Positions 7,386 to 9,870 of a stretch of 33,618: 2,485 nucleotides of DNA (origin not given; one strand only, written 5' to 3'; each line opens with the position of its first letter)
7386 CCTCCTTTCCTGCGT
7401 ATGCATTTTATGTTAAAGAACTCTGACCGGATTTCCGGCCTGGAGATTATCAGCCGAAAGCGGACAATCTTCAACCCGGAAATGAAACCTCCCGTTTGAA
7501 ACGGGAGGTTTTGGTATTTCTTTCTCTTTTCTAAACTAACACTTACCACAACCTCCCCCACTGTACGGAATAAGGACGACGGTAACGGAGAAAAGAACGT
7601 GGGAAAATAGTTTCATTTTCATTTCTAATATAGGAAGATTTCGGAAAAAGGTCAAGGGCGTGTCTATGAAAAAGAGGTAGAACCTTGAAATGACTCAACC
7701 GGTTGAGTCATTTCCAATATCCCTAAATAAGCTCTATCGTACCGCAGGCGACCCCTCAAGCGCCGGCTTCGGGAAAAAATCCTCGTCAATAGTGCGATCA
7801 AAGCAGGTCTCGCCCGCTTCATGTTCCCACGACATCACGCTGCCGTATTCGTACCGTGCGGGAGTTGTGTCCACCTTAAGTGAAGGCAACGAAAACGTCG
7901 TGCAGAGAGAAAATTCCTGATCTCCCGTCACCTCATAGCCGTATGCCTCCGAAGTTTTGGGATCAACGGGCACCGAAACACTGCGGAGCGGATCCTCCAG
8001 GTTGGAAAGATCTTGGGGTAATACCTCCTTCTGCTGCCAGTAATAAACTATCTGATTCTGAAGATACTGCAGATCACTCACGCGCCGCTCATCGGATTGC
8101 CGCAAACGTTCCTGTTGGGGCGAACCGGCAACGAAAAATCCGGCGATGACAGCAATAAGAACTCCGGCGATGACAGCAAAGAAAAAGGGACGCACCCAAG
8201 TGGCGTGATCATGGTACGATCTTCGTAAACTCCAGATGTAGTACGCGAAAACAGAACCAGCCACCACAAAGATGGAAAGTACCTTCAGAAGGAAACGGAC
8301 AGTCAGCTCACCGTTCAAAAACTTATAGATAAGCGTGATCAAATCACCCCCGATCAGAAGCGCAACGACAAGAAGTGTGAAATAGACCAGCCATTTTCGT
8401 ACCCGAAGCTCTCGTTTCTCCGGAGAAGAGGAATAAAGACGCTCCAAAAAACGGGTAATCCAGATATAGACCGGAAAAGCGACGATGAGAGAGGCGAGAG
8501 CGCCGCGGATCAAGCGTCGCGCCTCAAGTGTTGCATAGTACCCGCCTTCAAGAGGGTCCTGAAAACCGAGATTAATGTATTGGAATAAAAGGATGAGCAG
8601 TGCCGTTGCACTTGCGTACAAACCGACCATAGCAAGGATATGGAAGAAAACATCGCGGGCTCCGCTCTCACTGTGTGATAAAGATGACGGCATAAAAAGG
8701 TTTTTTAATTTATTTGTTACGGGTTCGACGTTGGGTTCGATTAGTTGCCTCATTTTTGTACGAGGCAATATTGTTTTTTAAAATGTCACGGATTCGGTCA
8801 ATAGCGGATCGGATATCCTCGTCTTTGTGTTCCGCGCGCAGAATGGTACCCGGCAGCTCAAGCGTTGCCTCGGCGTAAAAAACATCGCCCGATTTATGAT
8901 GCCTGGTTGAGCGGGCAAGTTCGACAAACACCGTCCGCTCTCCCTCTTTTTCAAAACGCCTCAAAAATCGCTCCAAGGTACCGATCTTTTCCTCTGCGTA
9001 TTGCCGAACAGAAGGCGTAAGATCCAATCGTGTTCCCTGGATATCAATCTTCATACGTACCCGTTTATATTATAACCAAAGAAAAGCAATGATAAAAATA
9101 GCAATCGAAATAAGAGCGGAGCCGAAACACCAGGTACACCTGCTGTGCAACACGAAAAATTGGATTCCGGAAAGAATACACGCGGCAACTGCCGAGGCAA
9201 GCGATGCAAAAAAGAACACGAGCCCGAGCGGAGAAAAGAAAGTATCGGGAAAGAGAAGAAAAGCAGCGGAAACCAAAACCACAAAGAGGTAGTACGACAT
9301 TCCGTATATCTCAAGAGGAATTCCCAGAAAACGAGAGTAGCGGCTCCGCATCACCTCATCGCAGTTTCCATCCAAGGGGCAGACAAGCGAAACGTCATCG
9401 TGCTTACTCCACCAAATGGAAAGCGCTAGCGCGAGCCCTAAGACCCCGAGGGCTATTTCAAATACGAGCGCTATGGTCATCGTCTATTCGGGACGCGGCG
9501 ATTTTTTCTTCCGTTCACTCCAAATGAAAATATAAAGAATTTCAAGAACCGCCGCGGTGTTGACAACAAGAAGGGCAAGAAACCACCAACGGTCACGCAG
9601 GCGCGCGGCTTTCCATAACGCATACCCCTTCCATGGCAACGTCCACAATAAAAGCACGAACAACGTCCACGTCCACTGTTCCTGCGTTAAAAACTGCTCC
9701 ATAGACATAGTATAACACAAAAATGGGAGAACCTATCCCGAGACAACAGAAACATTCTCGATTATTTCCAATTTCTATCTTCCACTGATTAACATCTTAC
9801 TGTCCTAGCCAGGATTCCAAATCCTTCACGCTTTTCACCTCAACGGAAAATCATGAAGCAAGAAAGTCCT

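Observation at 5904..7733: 1.8-kb accessory island between uvrB and the DUF5671 gene with three independent transcription units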

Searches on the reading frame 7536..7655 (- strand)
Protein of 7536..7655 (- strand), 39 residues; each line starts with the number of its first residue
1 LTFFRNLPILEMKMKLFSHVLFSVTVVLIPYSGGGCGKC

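Call 8: search_protein_families(library=pfam, proteins=[window:7536-7655:-], max_evalue=1)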
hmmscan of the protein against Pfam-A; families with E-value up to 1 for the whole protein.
window:7536-7655:- (39 aa): 1 family
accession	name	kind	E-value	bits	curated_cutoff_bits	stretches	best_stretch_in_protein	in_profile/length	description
PF08046.16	IlvGEDA_leader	-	0.087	12.9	25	1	19-37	10-28/32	IlvGEDA operon leader peptide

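Call 9: search_protein_families(library=ncbifam, proteins=[window:7536-7655:-], max_evalue=1)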
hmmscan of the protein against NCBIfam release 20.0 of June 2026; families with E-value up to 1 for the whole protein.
window:7536-7655:- (39 aa): 0 families

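Call 10: search_protein_families(library=padloc, proteins=[window:7536-7655:-], max_evalue=1)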
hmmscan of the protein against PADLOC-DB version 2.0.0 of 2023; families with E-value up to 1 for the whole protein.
window:7536-7655:- (39 aa): 0 families

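Call 11: search_protein_families(library=phrogs, proteins=[window:7536-7655:-], max_evalue=1)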
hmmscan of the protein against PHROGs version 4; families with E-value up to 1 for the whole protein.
window:7536-7655:- (39 aa): 1 family
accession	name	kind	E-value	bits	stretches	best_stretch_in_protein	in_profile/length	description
phrog_8890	-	unknown function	0.077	14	1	3-26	23-46/50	-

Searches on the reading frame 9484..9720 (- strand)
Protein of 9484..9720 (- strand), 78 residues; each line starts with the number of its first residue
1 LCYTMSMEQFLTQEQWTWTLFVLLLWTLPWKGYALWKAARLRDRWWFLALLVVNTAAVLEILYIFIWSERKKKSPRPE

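Call 8: search_protein_families(library=pfam, proteins=[window:9484-9720:-], max_evalue=1)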
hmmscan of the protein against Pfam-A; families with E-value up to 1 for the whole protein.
window:9484-9720:- (78 aa): 2 families
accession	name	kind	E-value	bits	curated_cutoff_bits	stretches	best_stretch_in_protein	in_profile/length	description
PF18893.5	DUF5652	-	1.1e-20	73.5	23.4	1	9-73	3-69/71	Family of unknown function (DUF5652)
PF03203.19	MerC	-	0.0018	19.3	27.6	1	7-64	29-83/108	MerC mercury resistance protein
